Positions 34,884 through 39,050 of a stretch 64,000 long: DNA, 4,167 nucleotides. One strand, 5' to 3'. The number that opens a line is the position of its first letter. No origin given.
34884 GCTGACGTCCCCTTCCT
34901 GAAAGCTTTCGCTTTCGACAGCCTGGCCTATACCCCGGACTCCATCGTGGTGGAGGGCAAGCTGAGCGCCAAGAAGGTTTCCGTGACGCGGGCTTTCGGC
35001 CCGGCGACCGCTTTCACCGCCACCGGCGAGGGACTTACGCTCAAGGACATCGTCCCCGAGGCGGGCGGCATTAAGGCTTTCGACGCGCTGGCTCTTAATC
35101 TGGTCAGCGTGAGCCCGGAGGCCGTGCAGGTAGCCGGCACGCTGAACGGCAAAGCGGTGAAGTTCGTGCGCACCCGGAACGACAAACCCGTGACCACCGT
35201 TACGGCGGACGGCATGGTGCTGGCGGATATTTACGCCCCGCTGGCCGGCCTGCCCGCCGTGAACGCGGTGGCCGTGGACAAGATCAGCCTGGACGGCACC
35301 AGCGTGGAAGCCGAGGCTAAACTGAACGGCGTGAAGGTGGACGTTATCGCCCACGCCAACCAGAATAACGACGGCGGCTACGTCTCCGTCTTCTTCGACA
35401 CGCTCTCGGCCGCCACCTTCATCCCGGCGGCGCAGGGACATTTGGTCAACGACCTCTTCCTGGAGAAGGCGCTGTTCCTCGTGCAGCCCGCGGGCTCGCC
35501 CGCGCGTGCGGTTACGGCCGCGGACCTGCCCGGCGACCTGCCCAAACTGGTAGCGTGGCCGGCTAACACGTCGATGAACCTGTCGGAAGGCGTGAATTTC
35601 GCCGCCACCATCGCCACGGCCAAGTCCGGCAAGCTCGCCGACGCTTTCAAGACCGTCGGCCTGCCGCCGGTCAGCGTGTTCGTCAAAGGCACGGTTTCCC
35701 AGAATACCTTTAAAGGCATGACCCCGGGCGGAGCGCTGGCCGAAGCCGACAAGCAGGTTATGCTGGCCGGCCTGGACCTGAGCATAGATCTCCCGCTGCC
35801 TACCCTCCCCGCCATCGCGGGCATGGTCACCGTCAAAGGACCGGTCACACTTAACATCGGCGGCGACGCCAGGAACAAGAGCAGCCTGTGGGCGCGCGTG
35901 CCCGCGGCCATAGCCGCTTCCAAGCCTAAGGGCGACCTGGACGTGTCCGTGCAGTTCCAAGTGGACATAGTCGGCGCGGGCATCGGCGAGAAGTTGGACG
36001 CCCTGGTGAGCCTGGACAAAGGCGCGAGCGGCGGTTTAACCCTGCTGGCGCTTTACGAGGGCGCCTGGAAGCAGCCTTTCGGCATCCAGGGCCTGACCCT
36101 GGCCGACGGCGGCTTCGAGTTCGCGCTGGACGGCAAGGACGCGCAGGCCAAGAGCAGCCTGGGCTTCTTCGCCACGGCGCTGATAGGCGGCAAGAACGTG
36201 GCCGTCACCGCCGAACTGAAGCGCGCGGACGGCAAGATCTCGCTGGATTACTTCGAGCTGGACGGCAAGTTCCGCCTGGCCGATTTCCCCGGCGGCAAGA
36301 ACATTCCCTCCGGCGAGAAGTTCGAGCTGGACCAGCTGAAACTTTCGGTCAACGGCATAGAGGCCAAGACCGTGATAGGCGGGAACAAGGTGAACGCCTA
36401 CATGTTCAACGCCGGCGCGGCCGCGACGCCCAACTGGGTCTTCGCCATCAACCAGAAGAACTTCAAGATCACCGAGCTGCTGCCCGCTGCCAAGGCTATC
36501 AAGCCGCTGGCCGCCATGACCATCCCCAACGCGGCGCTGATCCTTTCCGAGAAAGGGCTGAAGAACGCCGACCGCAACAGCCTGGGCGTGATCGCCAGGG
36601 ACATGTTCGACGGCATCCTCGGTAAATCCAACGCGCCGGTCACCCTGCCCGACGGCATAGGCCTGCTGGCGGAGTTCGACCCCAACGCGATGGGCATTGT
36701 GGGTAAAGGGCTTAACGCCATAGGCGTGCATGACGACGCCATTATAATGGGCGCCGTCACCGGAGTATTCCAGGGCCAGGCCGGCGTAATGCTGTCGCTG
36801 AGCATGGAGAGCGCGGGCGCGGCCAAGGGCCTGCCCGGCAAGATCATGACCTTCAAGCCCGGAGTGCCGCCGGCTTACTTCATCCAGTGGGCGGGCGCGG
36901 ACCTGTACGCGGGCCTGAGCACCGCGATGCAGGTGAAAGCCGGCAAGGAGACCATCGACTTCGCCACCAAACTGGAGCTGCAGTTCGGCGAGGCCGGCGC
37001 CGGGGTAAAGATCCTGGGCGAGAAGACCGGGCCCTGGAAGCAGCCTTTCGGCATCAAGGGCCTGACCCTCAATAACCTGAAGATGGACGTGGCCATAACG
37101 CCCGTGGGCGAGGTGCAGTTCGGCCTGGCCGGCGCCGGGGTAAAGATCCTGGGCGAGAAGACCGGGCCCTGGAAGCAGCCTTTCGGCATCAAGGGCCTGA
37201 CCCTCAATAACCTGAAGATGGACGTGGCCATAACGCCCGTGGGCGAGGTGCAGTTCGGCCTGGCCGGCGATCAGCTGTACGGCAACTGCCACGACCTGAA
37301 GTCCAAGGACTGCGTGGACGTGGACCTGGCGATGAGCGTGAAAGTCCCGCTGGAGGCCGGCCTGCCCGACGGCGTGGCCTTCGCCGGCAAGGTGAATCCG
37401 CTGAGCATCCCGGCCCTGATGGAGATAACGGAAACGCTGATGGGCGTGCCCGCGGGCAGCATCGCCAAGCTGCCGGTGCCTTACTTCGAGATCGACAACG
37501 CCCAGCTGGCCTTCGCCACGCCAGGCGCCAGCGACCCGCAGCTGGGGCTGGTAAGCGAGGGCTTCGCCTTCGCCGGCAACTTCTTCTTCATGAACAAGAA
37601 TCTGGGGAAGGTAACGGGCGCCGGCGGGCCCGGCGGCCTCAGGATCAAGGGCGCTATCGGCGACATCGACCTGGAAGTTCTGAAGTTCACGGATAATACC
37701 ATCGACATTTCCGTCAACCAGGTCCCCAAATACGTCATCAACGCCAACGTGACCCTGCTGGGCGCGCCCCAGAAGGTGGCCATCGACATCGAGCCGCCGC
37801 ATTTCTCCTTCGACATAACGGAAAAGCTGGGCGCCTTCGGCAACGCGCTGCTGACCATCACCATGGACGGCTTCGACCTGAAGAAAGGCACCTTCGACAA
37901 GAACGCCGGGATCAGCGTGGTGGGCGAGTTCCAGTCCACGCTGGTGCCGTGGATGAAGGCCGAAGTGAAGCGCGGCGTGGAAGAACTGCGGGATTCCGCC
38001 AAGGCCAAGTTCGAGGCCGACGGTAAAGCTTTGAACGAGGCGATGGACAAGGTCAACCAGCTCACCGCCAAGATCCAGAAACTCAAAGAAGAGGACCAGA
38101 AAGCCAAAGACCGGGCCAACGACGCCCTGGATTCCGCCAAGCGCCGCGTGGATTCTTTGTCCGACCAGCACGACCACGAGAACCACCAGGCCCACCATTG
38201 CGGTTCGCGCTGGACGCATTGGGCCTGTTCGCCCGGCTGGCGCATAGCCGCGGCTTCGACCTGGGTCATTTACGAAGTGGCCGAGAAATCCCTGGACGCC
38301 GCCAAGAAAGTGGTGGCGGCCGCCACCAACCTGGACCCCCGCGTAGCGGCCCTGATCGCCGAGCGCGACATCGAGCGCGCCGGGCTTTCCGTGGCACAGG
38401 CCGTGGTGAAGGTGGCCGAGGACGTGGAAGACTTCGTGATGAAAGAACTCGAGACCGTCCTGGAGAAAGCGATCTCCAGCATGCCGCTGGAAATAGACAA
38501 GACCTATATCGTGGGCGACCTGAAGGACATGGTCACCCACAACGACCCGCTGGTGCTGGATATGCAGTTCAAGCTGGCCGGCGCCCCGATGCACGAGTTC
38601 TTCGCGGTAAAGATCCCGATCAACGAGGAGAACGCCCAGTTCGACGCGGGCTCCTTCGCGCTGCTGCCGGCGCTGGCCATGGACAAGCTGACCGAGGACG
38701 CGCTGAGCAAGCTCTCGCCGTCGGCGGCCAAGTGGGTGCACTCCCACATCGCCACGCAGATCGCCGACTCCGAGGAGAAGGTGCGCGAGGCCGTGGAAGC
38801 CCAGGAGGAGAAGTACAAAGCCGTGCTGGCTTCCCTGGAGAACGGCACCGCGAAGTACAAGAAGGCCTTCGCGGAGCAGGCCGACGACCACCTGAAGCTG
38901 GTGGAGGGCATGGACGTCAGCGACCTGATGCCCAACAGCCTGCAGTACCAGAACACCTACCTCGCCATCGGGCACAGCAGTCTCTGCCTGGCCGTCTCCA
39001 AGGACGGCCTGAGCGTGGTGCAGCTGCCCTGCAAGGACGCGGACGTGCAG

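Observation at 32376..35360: About 17 tandem ~59-aa repeats of an unrecognised type form the N-terminal 1,000 aa of the giant protein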

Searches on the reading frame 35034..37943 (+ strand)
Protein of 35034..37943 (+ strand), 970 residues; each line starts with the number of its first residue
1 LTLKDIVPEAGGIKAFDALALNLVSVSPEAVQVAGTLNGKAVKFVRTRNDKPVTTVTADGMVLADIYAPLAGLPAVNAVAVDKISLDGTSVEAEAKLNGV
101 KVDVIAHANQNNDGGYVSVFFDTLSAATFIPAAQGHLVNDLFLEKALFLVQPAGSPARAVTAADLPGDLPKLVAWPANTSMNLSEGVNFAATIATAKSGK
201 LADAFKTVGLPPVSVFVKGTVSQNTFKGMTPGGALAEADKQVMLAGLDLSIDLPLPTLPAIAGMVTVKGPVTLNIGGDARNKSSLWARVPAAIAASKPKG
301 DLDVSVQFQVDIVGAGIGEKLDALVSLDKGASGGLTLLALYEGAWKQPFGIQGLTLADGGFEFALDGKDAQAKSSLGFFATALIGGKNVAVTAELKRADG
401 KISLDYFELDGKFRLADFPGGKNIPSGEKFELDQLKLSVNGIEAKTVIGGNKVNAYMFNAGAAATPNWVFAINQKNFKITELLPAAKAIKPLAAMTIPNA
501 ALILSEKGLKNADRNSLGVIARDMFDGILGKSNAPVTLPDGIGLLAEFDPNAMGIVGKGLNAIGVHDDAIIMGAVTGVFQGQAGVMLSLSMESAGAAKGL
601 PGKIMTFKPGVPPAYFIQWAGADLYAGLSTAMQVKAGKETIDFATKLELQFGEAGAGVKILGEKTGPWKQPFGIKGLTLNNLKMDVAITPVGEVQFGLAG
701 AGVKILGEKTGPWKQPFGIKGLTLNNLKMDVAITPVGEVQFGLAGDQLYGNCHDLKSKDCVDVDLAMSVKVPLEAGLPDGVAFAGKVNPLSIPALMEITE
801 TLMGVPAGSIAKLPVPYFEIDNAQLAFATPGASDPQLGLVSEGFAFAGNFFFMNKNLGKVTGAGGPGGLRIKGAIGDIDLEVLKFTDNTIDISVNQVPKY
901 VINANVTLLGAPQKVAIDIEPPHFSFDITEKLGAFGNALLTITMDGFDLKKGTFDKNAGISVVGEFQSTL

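Call 59: predict_structure(alignment_id=A6)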
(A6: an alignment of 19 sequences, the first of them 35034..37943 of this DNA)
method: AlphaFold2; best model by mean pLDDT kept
length: 970 residues; sequences in the alignment: 19
mean_pLDDT: 74.4   pTM: 0.54
mean pLDDT of the five models: 74.4, 73.5, 70.4, 70.1, 68.2
residues with pLDDT >= 90: 56; 70-90: 655; 50-70: 186; < 50: 73
segments of 3 or more residues with pLDDT < 50: 9-14, 108-112, 370-373, 669-714, 748-757
pLDDT, mean of each block of 10 residues (from residue 1): 55 54 74 75 77 70 74 69 67 70 63 66 70 68 81 75 75 79 79 82 85 78 59 59 68 82 79 74 66 67 82 72 79 77 80 83 70 68 84 80 84 85 87 87 87 89 82 90 85 88 88 68 82 81 91 89 86 83 87 73 79 86 83 75 80 70 65 25 31 28 22 48 68 77 59 46 68 71 74 78 75 79 78 71 83 86 84 86 85 85 83 83 82 77 80 75 75
secondary structure, 60 per line:
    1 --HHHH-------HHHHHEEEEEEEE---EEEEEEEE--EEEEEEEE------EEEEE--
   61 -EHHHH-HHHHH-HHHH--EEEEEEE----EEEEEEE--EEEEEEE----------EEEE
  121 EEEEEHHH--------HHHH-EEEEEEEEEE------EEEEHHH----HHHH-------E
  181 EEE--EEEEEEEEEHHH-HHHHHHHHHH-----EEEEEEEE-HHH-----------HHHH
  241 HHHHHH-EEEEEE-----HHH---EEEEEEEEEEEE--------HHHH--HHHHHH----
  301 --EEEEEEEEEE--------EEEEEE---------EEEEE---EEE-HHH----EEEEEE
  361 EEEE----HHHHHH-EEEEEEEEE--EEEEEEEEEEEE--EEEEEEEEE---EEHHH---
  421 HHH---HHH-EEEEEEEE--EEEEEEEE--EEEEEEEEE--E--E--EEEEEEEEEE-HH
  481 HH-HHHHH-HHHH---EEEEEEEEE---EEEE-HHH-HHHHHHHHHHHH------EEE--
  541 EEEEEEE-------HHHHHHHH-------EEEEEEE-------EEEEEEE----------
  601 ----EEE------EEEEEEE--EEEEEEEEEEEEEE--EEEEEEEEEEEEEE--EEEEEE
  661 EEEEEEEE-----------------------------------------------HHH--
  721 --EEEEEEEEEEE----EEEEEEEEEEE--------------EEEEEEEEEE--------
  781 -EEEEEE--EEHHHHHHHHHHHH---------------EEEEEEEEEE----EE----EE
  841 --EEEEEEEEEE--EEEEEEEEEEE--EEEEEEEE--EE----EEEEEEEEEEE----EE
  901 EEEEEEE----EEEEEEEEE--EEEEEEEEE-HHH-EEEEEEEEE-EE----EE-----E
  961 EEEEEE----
elements in order (helices of 4 or more, strands of 3 or more residues): H3-6 H14-18 E19-26 E30-37 E40-47 E54-58 H63-66 H68-72 H74-77 E80-86 E91-97 E100-106 E117-125 H137-140 E142-151 E158-161 H169-172 E180-183 E186-194 H199-208 E214-221 H237-246 E248-253 E265-276 H285-288 H291-296 E303-312 E321-326 E336-340 E344-346 E355-364 H369-374 E376-384 E387-398 E401-409 E431-438 E441-448 E451-459 E468-477 H479-482 H484-488 H490-493 E497-505 E509-512 H518-529 E536-538 E541-547 H555-562 E570-576 E584-590 E605-607 E614-620 E623-636 E639-652 E655-668 E723-733 E738-748 E763-772 E782-787 H792-803 E819-828 E843-852 E855-865 E868-875 E884-894 E899-907 E912-920 E923-931 E937-945 E960-966

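Call 63: fold_search(model_id=the predicted structure, library=pdb)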
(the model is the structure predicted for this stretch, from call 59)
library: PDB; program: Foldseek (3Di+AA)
matches with E <= 10: 268; with E <= 0.001: 0
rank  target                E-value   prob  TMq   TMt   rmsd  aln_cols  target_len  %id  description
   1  9g2h_A                1.7e-02  0.04  0.06  0.05  46.2      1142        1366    8  Mouse Teneurin2 dimer variant A1B0 (released 2026-01-21)
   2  6g73_B                9.4e-02  0.33  0.08  0.22  23.5       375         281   10  The dynamic nature of the VDAC1 channels in bilayers: human VDAC1 at 3.3 Angstrom resolution (released 2019-04-24)
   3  2yx9_A                1.0e-01  0.02  0.05  0.06  33.2       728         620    8  Crystal structure of D298K copper amine oxidase from Arthrobacter globiformis (released 2008-04-08)
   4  5nrl_P                1.3e-01  0.03  0.08  0.07  48.6      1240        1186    7  Structure of a pre-catalytic spliceosome (released 2017-05-31)
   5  9gon_C                1.4e-01  0.06  0.08  0.08  31.4       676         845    7  Crystal structure of DPP9 in complex with sulphostin (released 2025-07-16)
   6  9clm_A                1.8e-01  0.02  0.07  0.07  58.4      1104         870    8  Transferrin Binding Protein A in complex with transferrin binding protein B and two molecules of transferrin (released 2026-03-04)
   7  8fjp_A                1.9e-01  0.02  0.07  0.03  35.7      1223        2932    8  Cryo-EM structure of native mosquito salivary gland surface protein 1 (SGS1) (released 2023-03-01)
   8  9ea7                  2.0e-01  0.06  0.11  0.05  30.4      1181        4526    9  The Structure of ApoB100 from Human Low-Density Lipoprotein (released 2024-12-18)
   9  3rfz_B                2.0e-01  0.05  0.10  0.11  55.9      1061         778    6  Crystal structure of the FimD usher bound to its cognate FimC:FimH substrate (released 2011-06-01)
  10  7vcf_F                2.2e-01  0.13  0.09  0.16  21.8       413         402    8  Cryo-EM structure of Chlamydomonas TOC-TIC supercomplex (released 2022-11-30)
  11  6urg_A                2.3e-01  0.02  0.07  0.06  54.5      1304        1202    8  Cryo-EM structure of human CPSF160-WDR33-CPSF30-CPSF100 PIM complex (released 2019-11-27)
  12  5xdo_A                2.5e-01  0.14  0.08  0.19  24.8       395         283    9  Crystal structure of human voltage-dependent anion channel 1 (hVDAC1) in C222 space group (released 2017-06-28)
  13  7zjz                  3.0e-01  0.05  0.06  0.08  27.6       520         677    8  catalytically non active S532A mutant of oligopeptidase B from S. proteomaculans (released 2023-01-18)
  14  8us2_A                3.3e-01  0.04  0.05  0.08  31.1       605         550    6  P22121 Crystal structure of TamA from Pseudomonas aeruginosa at 3.95 Ang (released 2024-06-26)
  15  9cmg_A                3.3e-01  0.01  0.06  0.06  57.0      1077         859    7  Transferrin Binding Protein A in complex with transferrin binding protein B and transferrin (iron bound in both lobes  (released 2026-03-04)
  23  4k61_B                4.8e-01  0.23  0.05  0.23  14.4       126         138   14  Crystal structure of a DUF2874 family protein (BACUNI_01296) from Bacteroides uniformis ATCC 8492 at 1.70 A resolution (released 2013-05-01)
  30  4k61_A                6.5e-01  0.20  0.06  0.23  14.4       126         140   14  Crystal structure of a DUF2874 family protein (BACUNI_01296) from Bacteroides uniformis ATCC 8492 at 1.70 A resolution (released 2013-05-01)
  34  4hbr_A                7.1e-01  0.21  0.06  0.24  13.8       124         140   14  Crystal structure of a putative periplasmic proteins (BACEGG_01429) from Bacteroides eggerthii DSM 20697 at 2.40 A res (released 2013-02-27)
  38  4ipb_A                7.8e-01  0.18  0.06  0.23  14.0       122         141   15  Crystal structure of a DUF2874 family protein (BACOVA_02504) from Bacteroides ovatus ATCC 8483 at 1.62 A resolution (released 2013-02-20)
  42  4hbr_D                9.0e-01  0.16  0.06  0.23  14.2       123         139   15  Crystal structure of a putative periplasmic proteins (BACEGG_01429) from Bacteroides eggerthii DSM 20697 at 2.40 A res (released 2013-02-27)
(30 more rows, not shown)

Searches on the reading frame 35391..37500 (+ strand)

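Call 7: search_protein_families(library=pfam, proteins=[window:35391-37500:+], max_evalue=1)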
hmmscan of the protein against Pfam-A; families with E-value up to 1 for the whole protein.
window:35391-37500:+ (703 aa): 0 families

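Call 8: search_protein_families(library=ncbifam, proteins=[window:35391-37500:+], max_evalue=1)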
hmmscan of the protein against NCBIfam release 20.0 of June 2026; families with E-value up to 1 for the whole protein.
window:35391-37500:+ (703 aa): 1 family
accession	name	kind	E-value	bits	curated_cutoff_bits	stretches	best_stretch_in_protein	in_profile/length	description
NF008125.0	PRK10873.1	equivalog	0.13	12.7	162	0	557-581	89-112/131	hypothetical protein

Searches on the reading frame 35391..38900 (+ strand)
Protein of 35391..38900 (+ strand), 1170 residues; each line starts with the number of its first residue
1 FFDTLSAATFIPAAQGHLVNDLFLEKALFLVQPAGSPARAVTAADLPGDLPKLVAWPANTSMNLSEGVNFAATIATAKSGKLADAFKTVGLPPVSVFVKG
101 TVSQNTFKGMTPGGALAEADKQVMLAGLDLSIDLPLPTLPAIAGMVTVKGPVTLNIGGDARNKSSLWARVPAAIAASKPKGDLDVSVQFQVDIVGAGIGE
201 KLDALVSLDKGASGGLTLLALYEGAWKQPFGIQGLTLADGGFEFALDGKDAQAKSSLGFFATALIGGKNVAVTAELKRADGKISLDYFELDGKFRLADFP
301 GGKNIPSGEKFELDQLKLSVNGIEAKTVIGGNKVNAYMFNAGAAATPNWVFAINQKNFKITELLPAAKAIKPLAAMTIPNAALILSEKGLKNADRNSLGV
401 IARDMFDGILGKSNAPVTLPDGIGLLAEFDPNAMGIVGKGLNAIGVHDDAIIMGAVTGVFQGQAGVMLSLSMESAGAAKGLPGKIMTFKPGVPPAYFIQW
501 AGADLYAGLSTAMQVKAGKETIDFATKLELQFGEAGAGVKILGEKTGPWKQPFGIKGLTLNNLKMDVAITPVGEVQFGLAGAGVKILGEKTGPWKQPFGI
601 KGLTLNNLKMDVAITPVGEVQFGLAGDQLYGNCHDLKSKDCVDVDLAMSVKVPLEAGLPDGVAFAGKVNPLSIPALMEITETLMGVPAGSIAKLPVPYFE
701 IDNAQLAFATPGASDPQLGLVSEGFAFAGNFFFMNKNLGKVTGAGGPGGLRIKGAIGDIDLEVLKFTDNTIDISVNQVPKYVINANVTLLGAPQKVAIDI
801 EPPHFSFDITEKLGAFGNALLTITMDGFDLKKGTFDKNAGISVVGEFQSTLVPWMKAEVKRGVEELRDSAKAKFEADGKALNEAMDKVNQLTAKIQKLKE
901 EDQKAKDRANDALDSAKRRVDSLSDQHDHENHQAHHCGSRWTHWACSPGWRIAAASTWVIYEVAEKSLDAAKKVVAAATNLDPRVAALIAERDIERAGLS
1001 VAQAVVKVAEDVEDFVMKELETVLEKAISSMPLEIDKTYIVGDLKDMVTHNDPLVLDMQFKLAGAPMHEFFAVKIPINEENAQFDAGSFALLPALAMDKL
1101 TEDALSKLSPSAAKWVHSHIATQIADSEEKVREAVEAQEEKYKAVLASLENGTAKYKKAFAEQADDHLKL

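Call 37: search_solved_structures(query=window:35391-38900:+, max_evalue=1)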
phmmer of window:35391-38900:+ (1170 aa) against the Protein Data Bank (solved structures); distinct sequences matched with E-value up to 1: 0.

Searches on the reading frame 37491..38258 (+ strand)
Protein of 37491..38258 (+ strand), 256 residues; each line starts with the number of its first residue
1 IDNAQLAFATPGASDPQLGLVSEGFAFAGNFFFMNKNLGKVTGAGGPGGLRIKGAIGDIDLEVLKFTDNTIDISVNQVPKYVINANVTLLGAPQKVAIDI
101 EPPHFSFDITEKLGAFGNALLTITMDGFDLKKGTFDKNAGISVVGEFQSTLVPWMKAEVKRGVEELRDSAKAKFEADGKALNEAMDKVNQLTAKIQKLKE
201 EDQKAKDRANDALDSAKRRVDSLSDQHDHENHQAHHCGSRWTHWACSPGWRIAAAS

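Call 55: find_related_loci(query=A7, collection=genome_contigs, flank=10000)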
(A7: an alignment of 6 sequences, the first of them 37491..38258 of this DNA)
Query A7 (256 aa) in genome_contigs; peptide patterns used: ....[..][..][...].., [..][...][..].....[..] (x = any residue, [..] = any of these).
142 stretches matched a pattern; 40 encode a relative of the query (tblastn E <= 1e-3); 40 distinct loci.
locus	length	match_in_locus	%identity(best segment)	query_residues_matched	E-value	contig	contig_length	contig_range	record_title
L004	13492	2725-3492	95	1-256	7e-158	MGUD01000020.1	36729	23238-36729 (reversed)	MAG: Elusimicrobia bacterium GWC2_61_19 gwc2_scaffold_4319, whole genome shotgun sequence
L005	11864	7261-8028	91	1-256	3e-152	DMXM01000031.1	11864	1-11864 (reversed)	MAG TPA_asm: Elusimicrobia bacterium isolate UBA11697 contig_630, whole genome shotgun sequence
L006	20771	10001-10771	78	1-256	1e-137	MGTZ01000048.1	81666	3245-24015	MAG: Elusimicrobia bacterium GWB2_63_16 gwb2_scaffold_573, whole genome shotgun sequence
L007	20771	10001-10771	76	1-256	6e-134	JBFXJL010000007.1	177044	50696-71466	MAG: Elusimicrobiales bacterium isolate CA_2019_TPIn_50 NODE_300_length_177044_cov_37.108164_TPIn, whole genome shotgun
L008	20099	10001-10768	73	1-256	4e-133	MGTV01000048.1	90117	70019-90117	MAG: Elusimicrobia bacterium GWA2_62_23 gwa2_scaffold_899, whole genome shotgun sequence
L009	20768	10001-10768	70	1-256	2e-128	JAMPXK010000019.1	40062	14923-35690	MAG: Elusimicrobiales bacterium isolate R2F_R2FSRR_metabat.29 R2F_C490, whole genome shotgun sequence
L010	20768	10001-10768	66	1-256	7e-118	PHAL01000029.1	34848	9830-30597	MAG: Elusimicrobia bacterium HGW-Elusimicrobia-3 08E140C01_scaffold_875, whole genome shotgun sequence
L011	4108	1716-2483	71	1-256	7e-119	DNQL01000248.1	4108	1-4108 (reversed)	MAG TPA_asm: Elusimicrobia bacterium isolate UBA11179 contig_69053, whole genome shotgun sequence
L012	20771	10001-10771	74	1-256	2e-112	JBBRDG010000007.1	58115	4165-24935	MAG: Elusimicrobiales bacterium isolate Co_metawrap_2441 Cmw_2441_k141_10322385_length_58115_cov_14.0000, whole genome s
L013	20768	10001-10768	70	1-256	1e-112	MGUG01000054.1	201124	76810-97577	MAG: Elusimicrobia bacterium GWC2_64_44 gwc2_scaffold_672, whole genome shotgun sequence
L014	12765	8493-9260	68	1-256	8e-112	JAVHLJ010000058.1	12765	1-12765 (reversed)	MAG: Elusimicrobiales bacterium isolate Ess09-09 NODE_58_length_12765_cov_13.474587, whole genome shotgun sequence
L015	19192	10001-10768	68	1-256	2e-111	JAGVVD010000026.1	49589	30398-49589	MAG: Elusimicrobia bacterium isolate WAS_Bin_5 WAS_Bin_5_scaffold_212, whole genome shotgun sequence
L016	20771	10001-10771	64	1-256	8e-111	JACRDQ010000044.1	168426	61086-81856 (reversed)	MAG: Elusimicrobia bacterium isolate NC_groundwater_1676_Pr3_B-0.1um_68_27 SR-2_scaffold_141_3923236, whole genome shotg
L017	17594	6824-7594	65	1-256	1e-111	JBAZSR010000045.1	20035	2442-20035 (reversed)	MAG: Elusimicrobiota bacterium isolate SO_2017_GW1_178 NODE_10398_length_20035_cov_0.818013_OW334_2017, whole genome sho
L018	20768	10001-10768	68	1-256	5e-110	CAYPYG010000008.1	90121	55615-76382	MAG TPA_asm: uncultured Elusimicrobiaceae bacterium isolate binchicken_co20_337 genome assembly, contig: NODE_666_length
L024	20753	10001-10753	47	1-251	4e-80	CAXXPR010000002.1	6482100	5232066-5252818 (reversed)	MAG: Desulfatiglandales bacterium isolate a8f5a47d-4dac-4919-b032-e1fff6f47f18 genome assembly, contig: contig_2, whole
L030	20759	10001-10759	33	1-251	6e-38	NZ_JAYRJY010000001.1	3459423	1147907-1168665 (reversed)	MAG: Ferrovibrio sp. isolate SZ_szas3bin.2 NODE_1_length_3459423_cov_7.53432, whole genome shotgun sequence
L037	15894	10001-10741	27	3-246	4e-28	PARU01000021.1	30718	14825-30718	MAG: Rickettsiales bacterium isolate SAT201 150026, whole genome shotgun sequence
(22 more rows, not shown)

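Call 77: search_protein_families(library=pfam, proteins=[L030:1313-13498:+, L037:6002-13162:+, L024:7271-12376:+], max_evalue=0.001)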
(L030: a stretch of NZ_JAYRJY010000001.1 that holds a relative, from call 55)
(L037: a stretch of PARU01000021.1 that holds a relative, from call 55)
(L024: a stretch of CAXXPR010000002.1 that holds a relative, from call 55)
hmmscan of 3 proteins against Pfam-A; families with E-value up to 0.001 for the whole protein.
L030:1313-13498:+ (4062 aa): 3 families
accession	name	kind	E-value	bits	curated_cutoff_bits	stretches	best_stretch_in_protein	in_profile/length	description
PF19193.6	Tectonin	-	3.6e-22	79.3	30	3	3818-3910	4-93/216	Tectonin domain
PF00652.28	Ricin_B_lectin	-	4.7e-12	46.6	29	1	3384-3508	6-126/126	Ricin-type beta-trefoil lectin domain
PF14200.12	RicinB_lectin_2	-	1.1e-09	39.3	25.6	0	3457-3533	2-73/89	Ricin-type beta-trefoil lectin domain-like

L037:6002-13162:+ (2387 aa): 2 families
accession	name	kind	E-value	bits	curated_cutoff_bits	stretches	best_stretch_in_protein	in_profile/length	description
PF14200.12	RicinB_lectin_2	-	6.3e-12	46.5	25.6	1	2104-2193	2-87/89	Ricin-type beta-trefoil lectin domain-like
PF00652.28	Ricin_B_lectin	-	9.7e-10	39.1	29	1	2015-2156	2-126/126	Ricin-type beta-trefoil lectin domain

L024:7271-12376:+ (1702 aa): 3 families
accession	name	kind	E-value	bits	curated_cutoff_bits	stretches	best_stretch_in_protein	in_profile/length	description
PF00652.28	Ricin_B_lectin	-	4.2e-17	63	29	1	1390-1518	3-126/126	Ricin-type beta-trefoil lectin domain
PF14200.12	RicinB_lectin_2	-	2.5e-09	38.1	25.6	1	1436-1502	20-84/89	Ricin-type beta-trefoil lectin domain-like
PF03498.20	CDtoxinA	-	2.7e-07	30.7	22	0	1388-1472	52-140/149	Cytolethal distending toxin A/C domain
